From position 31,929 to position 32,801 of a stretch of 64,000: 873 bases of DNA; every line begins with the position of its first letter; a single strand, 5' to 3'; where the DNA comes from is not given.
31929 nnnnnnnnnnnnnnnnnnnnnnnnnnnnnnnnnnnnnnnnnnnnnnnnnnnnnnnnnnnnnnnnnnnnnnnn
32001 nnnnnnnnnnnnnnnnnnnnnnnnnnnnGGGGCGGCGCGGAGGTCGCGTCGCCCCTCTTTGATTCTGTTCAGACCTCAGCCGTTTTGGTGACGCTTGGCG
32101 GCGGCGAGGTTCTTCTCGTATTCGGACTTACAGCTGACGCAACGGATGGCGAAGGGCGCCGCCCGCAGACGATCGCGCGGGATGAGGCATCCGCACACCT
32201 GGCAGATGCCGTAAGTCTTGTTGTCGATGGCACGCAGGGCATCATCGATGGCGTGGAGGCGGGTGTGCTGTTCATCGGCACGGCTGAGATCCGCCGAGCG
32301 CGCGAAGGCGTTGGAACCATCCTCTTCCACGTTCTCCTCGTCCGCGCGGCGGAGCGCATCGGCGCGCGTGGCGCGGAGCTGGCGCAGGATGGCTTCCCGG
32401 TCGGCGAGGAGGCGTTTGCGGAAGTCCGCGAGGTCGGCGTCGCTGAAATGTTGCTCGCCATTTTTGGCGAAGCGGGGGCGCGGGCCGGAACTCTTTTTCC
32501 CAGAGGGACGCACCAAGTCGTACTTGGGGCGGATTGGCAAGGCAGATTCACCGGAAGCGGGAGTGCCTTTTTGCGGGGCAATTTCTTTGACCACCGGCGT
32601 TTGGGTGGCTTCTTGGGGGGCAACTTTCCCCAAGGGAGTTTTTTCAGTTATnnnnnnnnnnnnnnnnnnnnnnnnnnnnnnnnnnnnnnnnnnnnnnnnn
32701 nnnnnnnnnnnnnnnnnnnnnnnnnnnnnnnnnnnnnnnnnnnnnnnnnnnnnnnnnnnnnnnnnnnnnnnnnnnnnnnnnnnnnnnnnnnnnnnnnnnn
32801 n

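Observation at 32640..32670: A10 slippery run plus TAA joins a histone-H1-like KA-repeat ORF to a DksA/TraR zinc-finger ORF in the -1 frame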

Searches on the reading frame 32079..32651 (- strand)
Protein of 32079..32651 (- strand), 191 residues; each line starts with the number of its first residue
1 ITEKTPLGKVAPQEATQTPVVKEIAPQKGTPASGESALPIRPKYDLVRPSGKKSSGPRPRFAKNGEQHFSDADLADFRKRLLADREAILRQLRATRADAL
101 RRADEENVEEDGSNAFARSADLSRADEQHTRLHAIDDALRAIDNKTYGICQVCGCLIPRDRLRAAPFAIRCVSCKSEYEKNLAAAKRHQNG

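Call 5: search_protein_families(library=pfam, proteins=[window:32079-32651:-], max_evalue=0.1)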
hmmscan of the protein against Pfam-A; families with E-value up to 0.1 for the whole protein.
seq(191 aa): 1 family
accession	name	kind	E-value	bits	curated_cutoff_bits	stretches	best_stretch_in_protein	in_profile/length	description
PF01258.23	zf-dskA_traR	-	1.8e-11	44.3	24.9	1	146-180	2-36/36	Prokaryotic dksA/traR C4-type zinc finger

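Call 6: search_protein_families(library=ncbifam, proteins=[window:32079-32651:-], max_evalue=0.1)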
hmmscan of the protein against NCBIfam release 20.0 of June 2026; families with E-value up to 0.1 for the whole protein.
seq(191 aa): 9 families
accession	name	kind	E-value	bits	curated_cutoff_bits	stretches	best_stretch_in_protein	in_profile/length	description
TIGR02890.1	bacill_yteA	subfamily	2.6e-18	66.6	134.4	1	73-180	2-119/159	regulatory protein, yteA family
NF033459.1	DksA_like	equivalog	1.8e-17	63.7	105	1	73-181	2-112/113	RNA polymerase-binding protein DksA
TIGR02420.1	dksA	equivalog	4.3e-13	49.7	115.5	1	72-176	4-109/110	RNA polymerase-binding protein DksA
NF008045.0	PRK10778.1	equivalog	1.6e-09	38.1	289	1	56-177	19-141/151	RNA polymerase-binding protein DksA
TIGR02419.1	C4_traR_proteo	subfamily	8e-09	35.9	59.7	1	125-179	8-64/64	phage/conjugal plasmid C-4 type zinc finger protein, TraR family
NF008243.0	PRK11019.1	equivalog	0.00087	19.7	96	1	144-184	33-73/88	DksA/TraR family C4-type zinc finger protein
NF038399.1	NH_RiPP_Os17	domain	0.036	14.1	40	1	75-112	14-55/63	Os1348 family NHLP clan protein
NF047416.1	penta_HetL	equivalog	0.042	13.3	260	1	66-136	137-207/218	heterocyst differentiation pentapeptide repeat protein HetL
NF010268.0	PRK13715.1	equivalog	0.067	13.2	108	1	149-181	36-68/73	conjugal transfer protein TraR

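Call 7: find_homologous_proteins(query=window:32079-32651:-)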
Query seq(191 aa) (191 aa): 83 proteins with E <= 0.001 among 1357 candidates.
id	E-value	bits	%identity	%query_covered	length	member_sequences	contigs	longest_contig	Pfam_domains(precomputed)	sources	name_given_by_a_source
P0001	5.2e-114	396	98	97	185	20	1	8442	PF01258.24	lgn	-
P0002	7.5e-77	275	85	79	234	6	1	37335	PF01258.24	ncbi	ncbi:MAG: TraR/DksA C4-type zinc finger protein [Kiritimatiellia bacterium]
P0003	7.6e-77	275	79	85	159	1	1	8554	PF01258.24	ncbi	-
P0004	5.1e-76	273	70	98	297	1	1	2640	PF01258.24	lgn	-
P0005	6.8e-76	272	69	98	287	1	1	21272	PF01258.24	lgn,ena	-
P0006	7.7e-76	272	69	98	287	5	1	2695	PF01258.24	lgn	-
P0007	9.6e-76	272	69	98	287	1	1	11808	PF01258.24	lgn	-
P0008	1.6e-75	271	69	98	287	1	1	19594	PF01258.24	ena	-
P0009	3.4e-75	270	69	98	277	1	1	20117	PF01258.24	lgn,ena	-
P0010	4.0e-75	270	69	98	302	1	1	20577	PF01258.24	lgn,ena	-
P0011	2.8e-74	267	69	98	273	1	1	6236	PF01258.24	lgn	-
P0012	5.0e-73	263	64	98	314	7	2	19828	PF01258.24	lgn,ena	-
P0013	5.3e-71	256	78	80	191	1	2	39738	PF01258.24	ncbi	-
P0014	6.7e-70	253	80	79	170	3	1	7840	PF01258.24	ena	-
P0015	2.8e-67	244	75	83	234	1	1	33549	PF01258.24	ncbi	-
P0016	1.6e-59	219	68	77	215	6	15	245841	PF01258.24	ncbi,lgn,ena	-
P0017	5.0e-56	208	65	79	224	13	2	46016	PF01258.24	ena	-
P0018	2.8e-55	205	54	98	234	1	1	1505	PF01258.24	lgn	-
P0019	4.4e-55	204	61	77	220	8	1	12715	PF01258.24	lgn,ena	-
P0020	6.4e-55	204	57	87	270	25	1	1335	PF01258.24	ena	-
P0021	8.0e-55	204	64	80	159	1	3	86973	PF01258.24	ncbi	-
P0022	8.1e-55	204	59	80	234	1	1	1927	PF01258.24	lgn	-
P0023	2.7e-53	199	65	79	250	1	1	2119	PF01258.24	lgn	-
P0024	3.4e-53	198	65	79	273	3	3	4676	PF01258.24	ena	-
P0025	3.7e-53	198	65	79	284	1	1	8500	PF01258.24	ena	-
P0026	4.5e-53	198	65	82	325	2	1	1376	PF01258.24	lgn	-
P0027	1.1e-52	197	65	82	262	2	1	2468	PF01258.24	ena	-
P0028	4.4e-52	195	65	79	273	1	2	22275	PF01258.24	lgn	-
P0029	1.3e-51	193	63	77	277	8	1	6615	PF01258.24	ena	-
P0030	2.3e-48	183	62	78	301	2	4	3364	PF01258.24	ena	-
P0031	6.7e-45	171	60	75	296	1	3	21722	PF01258.24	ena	-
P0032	8.7e-45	171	54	79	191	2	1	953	PF01258.24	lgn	-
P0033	8.7e-45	171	60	75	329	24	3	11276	PF01258.24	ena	-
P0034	2.3e-44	170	60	75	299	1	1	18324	PF01258.24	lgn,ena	-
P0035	2.5e-44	169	57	80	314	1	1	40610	PF01258.24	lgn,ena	-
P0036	3.0e-44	169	60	75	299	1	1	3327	PF01258.24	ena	-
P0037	6.5e-44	168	52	80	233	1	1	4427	PF01258.24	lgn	-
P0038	7.0e-44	168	60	75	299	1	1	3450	PF01258.24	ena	-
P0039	1.0e-43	167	60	75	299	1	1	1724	PF01258.24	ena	-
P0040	1.6e-43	167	60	75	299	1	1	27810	PF01258.24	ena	-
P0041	1.7e-43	167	57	80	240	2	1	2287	PF01258.24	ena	-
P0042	2.4e-43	166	51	96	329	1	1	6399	PF01258.24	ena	-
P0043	4.6e-43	165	54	83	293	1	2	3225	PF01258.24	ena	-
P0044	1.1e-42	164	50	96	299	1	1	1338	PF01258.24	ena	-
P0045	1.5e-41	160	53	84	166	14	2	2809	PF01258.24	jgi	jgi:RNA polymerase-binding transcription factor DksA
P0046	2.6e-41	160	55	84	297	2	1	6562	PF01258.24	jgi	jgi:RNA polymerase-binding transcription factor DksA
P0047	1.1e-40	158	67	60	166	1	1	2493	PF18291.7,PF01258.24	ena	-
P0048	2.1e-40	157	54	80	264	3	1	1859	PF01258.24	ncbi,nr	ncbi:MAG: TraR/DksA C4-type zinc finger protein, partial [Kiritimatiellae bacterium]|nr:TraR/DksA C4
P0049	1.0e-39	154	51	79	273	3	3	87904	PF01258.24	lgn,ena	-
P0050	1.1e-39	154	51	79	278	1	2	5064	PF01258.24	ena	-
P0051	1.2e-39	154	51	79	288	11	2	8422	PF01258.24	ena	-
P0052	1.2e-39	154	51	79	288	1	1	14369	PF01258.24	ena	-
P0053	1.2e-39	154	51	79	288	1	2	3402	PF01258.24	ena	-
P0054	1.2e-39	154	51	79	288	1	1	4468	PF01258.24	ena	-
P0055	1.3e-39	154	51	79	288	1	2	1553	PF01258.24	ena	-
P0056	1.8e-39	154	49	87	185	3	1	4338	PF01258.24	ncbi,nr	ncbi:MAG: TraR/DksA family transcriptional regulator, partial [Kiritimatiellae bacterium]|nr:TraR/Dk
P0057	2.4e-39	153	52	76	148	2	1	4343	PF01258.24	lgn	-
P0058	3.2e-39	153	53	74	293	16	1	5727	PF01258.24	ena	-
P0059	4.2e-39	152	47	97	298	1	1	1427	PF01258.24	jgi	jgi:RNA polymerase-binding transcription factor DksA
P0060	4.5e-39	152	54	77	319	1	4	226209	PF01258.24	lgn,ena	-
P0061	5.6e-38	149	51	75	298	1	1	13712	PF01258.24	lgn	-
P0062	5.7e-38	149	51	75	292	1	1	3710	PF01258.24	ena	-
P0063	5.9e-38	149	58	67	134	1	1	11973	PF01258.24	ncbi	-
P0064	6.0e-38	149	51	75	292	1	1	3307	PF01258.24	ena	-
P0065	8.0e-38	148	51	75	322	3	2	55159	PF01258.24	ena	-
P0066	9.0e-38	148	51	75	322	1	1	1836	PF01258.24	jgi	jgi:DnaK suppressor protein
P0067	1.1e-37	148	52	75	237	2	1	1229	PF01258.24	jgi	jgi:RNA polymerase-binding transcription factor DksA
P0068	1.6e-37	147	46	94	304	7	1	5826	PF01258.24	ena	-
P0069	9.7e-37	145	51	74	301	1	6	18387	PF01258.24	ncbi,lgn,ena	-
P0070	1.1e-36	145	51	74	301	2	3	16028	PF01258.24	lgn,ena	-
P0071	1.2e-36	144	52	74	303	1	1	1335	PF01258.24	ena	-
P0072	1.5e-36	144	51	74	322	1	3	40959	PF01258.24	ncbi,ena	-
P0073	4.0e-36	143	48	79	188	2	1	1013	PF01258.24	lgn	-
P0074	2.1e-35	140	52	73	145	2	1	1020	PF01258.24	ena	-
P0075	2.2e-35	140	56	79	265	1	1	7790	PF01258.24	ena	-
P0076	2.9e-34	137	42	96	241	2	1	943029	PF01258.24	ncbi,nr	ncbi:MAG: TraR/DksA C4-type zinc finger protein [Kiritimatiellae bacterium]|nr:TraR/DksA C4-type zin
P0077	1.0e-11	63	36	61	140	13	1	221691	PF01258.24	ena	-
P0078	1.4e-9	56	32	62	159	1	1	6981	PF01258.24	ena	-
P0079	6.3e-9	54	32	90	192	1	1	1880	PF01258.24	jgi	-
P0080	3.4e-7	48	37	54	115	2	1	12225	PF01258.24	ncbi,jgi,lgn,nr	ncbi:MAG TPA: TraR/DksA family transcriptional regulator [Acidobacteriota bacterium]|jgi:DnaK suppre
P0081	1.8e-6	46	44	28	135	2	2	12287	PF01258.24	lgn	-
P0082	3.0e-5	42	37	37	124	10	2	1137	PF01258.24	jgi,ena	-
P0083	3.2e-4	39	42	47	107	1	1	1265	PF01258.24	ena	-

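Call 9: find_encoding_contigs(protein=P0001, flank=3000, max_places=10)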
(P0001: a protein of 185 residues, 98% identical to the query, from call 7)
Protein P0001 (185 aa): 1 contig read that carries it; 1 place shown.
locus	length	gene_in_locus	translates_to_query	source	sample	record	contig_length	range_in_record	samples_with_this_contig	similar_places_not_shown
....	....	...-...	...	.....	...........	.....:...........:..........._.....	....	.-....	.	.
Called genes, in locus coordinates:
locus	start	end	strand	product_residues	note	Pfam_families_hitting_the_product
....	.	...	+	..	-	?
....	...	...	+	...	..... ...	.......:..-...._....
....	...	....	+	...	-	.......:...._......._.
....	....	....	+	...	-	-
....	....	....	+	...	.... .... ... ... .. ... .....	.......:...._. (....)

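Call 10: list_cluster_members(proteins=[P0001, window:32651-33175:-, window:32079-32633:-])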
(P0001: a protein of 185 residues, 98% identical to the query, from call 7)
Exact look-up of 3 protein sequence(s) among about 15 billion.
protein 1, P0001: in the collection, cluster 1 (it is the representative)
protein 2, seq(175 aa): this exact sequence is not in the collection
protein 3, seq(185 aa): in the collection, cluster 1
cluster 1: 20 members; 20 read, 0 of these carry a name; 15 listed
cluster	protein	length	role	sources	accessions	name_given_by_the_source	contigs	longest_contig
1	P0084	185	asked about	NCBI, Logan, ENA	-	-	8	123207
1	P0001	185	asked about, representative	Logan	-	-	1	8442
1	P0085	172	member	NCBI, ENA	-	-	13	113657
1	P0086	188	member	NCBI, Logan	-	-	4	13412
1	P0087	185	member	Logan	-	-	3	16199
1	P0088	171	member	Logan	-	-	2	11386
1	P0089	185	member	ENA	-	-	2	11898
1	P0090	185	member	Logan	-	-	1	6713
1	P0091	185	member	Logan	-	-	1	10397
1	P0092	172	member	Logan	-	-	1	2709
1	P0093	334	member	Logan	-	-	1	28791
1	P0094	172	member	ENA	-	-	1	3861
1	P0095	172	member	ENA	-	-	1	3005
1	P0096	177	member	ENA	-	-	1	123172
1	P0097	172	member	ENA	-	-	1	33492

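Call 13: find_encoding_contigs(protein=P0093, flank=2500, max_places=5)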
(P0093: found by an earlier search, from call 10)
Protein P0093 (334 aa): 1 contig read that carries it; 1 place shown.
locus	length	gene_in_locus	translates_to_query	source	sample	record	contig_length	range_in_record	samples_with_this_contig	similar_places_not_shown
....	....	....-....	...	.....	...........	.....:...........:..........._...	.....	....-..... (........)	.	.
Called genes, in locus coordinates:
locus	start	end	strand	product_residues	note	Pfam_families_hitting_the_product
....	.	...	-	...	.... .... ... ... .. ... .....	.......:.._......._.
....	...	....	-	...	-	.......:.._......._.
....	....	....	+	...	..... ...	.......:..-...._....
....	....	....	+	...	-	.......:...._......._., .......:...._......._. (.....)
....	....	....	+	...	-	-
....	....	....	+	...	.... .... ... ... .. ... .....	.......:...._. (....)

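Call 14: find_encoding_contigs(protein=P0086, flank=2500, max_places=6)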
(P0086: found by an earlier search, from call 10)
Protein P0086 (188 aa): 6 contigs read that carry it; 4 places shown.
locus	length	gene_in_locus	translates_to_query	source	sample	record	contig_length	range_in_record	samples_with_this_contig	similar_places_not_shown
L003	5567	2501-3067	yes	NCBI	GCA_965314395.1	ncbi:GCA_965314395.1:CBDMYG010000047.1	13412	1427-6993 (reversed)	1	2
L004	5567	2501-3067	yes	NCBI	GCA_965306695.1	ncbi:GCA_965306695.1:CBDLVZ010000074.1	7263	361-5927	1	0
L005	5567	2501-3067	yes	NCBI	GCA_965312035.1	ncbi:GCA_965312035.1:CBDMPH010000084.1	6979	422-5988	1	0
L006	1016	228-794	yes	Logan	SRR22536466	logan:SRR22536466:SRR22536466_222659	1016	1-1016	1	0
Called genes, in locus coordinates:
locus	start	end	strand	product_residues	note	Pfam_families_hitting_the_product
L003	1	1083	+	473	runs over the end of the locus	PF01554:MatE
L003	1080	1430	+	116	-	-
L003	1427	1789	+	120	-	-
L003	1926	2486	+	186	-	-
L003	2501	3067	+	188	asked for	PF01258:zf-dskA_traR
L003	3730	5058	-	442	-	PF10396:TrmE_N, PF12631:MnmE_helical, PF01926:MMR_HSR1, PF02421:FeoB_N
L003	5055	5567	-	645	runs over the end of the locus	?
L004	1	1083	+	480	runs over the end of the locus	?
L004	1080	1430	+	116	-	-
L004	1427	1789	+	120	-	-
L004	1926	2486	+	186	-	-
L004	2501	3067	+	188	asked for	PF01258:zf-dskA_traR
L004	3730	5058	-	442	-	PF10396:TrmE_N, PF12631:MnmE_helical, PF01926:MMR_HSR1, PF02421:FeoB_N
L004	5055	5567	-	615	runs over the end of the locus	?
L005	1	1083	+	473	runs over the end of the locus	PF01554:MatE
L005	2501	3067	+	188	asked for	PF01258:zf-dskA_traR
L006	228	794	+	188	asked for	PF01258:zf-dskA_traR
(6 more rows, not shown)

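Call 15: find_encoding_contigs(protein=P0088, flank=2500, max_places=6)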
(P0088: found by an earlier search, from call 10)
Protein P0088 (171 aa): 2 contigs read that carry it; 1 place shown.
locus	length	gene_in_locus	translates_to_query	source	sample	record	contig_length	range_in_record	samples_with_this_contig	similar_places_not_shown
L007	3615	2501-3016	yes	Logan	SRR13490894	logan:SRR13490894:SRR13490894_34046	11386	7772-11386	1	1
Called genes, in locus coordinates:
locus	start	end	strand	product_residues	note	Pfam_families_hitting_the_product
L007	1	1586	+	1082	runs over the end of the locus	PF13802:Gal_mutarotas_2, PF01055:Glyco_hydro_31_2nd, PF21365:Glyco_hydro_31_3rd, PF17137:DUF5110, PF00754:F5_F8_type_C, PF22633:F5_F8_type_C_2 (weak), PF08305:NPCBM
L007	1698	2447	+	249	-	-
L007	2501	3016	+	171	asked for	PF01258:zf-dskA_traR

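Call 20: find_related_loci(query=A1, collection=genome_contigs, flank=2500)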
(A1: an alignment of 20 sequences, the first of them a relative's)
Query A1 (185 aa) in genome_contigs; peptide patterns used: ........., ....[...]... (x = any residue, [..] = any of these).
144 stretches matched a pattern; 27 encode a relative of the query (tblastn E <= 1e-3); 27 distinct loci.
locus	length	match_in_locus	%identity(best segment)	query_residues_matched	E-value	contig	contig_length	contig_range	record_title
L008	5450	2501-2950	85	35-184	3e-87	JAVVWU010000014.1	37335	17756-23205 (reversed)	MAG: Kiritimatiellia bacterium isolate CGS10Y3-bin112 NODE_14_length_37335_cov_3.610634, whole genome shotgun sequence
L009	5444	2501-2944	68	37-184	2e-66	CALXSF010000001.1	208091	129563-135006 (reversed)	MAG: uncultured Kiritimatiellaeota bacterium isolate BRZ_BD__bin13 genome assembly, contig: BRZ_BD__NODE_51_length_20809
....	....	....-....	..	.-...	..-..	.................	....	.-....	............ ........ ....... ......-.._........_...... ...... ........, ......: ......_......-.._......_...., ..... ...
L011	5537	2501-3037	60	1-184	3e-63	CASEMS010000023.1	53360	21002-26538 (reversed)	uncultured Lentisphaeraceae bacterium isolate O35_L1_319319_idba_bin.186 genome assembly, contig: O35_L1_319319_idba_bin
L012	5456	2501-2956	66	29-184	1e-60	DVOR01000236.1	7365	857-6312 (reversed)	MAG TPA_asm: Candidatus Spyradenecus faecavium isolate 35461 MalCec2__C575971_L7365_SRR2134645, whole genome shotgun seq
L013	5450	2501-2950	65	34-184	5e-60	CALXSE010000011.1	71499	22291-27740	MAG: uncultured Kiritimatiellaeota bacterium isolate BRZ_KF__bin114 genome assembly, contig: BRZ_KF__NODE_555_length_714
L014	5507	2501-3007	55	22-185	9e-59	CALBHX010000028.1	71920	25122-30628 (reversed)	MAG TPA_asm: uncultured Lentisphaeraceae bacterium isolate SRR1747054_bin.45_CONCOCT_v1.1_MAG genome assembly, contig: E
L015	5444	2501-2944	60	38-185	1e-57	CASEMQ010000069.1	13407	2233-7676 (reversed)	uncultured Lentisphaeraceae bacterium isolate SI.A14.metabat-bins.110 genome assembly, contig: SI.A14.metabat-bins.110.f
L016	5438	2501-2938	63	38-184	7e-57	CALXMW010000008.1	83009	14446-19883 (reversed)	MAG: uncultured Kiritimatiellaeota bacterium isolate BRZ_QD__bin101 genome assembly, contig: BRZ_QD__NODE_370_length_830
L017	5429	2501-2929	61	34-177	5e-54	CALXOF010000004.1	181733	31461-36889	MAG: uncultured Kiritimatiellaeota bacterium isolate BRZ_KQ__bin80 genome assembly, contig: BRZ_KQ__NODE_88_length_18173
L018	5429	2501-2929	60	34-177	6e-53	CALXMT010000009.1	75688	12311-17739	MAG: uncultured Kiritimatiellaeota bacterium isolate BRZ_EK__bin27 genome assembly, contig: BRZ_EK__NODE_300_length_7568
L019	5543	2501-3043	49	6-184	9e-50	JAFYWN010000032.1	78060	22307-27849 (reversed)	MAG: Kiritimatiellae bacterium isolate RGIG7486 Water_buffalos_Colon-4__c91188, whole genome shotgun sequence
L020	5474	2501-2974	52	25-184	2e-49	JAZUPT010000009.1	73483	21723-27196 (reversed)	MAG: Candidatus Spyradenecus sp. isolate T1900044864_TS20190330.MAGScoT_cleanbin_000010 SGB_3119_k141_955306, whole geno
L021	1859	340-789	54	33-184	5e-49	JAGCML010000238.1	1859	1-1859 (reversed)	MAG: Kiritimatiellae bacterium isolate RGIG9925 Yak_Rectum.Co__c2971850, whole genome shotgun sequence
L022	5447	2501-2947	56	34-184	1e-47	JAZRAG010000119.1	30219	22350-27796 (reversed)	MAG: Candidatus Spyradenecus sp. isolate T1900045144_TC20190138.MAGScoT_cleanbin_000013 SGB_4932_k141_2238800, whole gen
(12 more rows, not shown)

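Call 24: find_related_loci(query=A1, collection=metagenome_contigs, flank=2000)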
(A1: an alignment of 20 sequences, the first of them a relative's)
Query A1 (185 aa) in metagenome_contigs; peptide patterns used: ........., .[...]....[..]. (x = any residue, [..] = any of these).
147 stretches matched a pattern; 21 encode a relative of the query (tblastn E <= 1e-3); 21 distinct loci.
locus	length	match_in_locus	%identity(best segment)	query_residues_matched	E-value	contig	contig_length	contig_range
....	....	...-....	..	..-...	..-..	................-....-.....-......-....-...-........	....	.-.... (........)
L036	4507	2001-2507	55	22-185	4e-59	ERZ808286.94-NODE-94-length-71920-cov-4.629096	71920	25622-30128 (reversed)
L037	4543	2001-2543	49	6-184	2e-49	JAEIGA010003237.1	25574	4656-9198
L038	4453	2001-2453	49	35-185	3e-49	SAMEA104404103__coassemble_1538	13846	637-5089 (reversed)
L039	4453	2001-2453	49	35-185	3e-49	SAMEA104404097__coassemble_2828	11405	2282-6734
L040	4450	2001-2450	54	33-184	4e-49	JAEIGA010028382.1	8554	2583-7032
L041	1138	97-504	33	41-179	2e-14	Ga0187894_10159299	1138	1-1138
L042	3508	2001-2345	38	71-185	4e-14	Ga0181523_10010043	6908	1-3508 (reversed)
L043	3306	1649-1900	42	106-185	2e-11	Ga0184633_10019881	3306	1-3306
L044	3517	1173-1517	34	70-181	3e-11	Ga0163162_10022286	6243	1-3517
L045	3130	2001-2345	34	70-181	7e-11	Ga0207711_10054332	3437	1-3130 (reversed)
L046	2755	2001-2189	43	120-181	1e-10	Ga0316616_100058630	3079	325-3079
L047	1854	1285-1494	39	106-173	3e-10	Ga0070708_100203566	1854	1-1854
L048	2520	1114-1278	42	119-173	6e-10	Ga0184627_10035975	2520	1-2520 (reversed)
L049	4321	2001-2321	33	79-174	9e-10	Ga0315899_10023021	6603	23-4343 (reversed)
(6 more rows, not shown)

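Call 26: find_encoding_contigs(protein=P0084, flank=1500, max_places=10)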
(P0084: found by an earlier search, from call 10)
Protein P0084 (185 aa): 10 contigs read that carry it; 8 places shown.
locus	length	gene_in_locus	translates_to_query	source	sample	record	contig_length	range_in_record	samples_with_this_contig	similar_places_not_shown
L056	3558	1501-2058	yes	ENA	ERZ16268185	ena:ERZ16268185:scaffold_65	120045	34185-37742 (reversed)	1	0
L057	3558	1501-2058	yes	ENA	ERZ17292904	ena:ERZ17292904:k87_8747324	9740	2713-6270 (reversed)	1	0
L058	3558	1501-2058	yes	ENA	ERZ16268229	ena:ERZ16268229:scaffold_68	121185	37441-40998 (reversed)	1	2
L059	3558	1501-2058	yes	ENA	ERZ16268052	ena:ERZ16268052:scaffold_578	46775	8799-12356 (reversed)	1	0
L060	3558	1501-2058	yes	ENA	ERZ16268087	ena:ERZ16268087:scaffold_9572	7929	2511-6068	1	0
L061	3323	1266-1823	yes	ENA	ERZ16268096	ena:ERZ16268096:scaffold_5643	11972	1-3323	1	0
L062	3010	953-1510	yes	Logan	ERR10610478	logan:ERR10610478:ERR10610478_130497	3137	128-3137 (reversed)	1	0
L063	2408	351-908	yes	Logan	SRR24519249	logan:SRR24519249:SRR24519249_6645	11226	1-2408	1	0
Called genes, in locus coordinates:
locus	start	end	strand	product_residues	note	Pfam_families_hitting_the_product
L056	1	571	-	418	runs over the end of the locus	PF01261:AP_endonuc_2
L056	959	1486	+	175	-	-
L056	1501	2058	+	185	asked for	PF01258:zf-dskA_traR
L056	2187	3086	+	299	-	PF00288:GHMP_kinases_N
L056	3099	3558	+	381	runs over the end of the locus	-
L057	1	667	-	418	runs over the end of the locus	PF01261:AP_endonuc_2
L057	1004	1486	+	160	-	-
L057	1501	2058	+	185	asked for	PF01258:zf-dskA_traR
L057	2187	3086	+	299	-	PF00288:GHMP_kinases_N, PF08544:GHMP_kinases_C (faint)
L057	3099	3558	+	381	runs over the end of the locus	-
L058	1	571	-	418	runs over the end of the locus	PF01261:AP_endonuc_2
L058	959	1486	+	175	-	-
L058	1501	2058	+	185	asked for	PF01258:zf-dskA_traR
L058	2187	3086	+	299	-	PF00288:GHMP_kinases_N, PF08544:GHMP_kinases_C (faint)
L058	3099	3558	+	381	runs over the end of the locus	-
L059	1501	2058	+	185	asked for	PF01258:zf-dskA_traR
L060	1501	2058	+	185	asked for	PF01258:zf-dskA_traR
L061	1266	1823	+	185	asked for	PF01258:zf-dskA_traR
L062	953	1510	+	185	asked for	PF01258:zf-dskA_traR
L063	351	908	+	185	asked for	PF01258:zf-dskA_traR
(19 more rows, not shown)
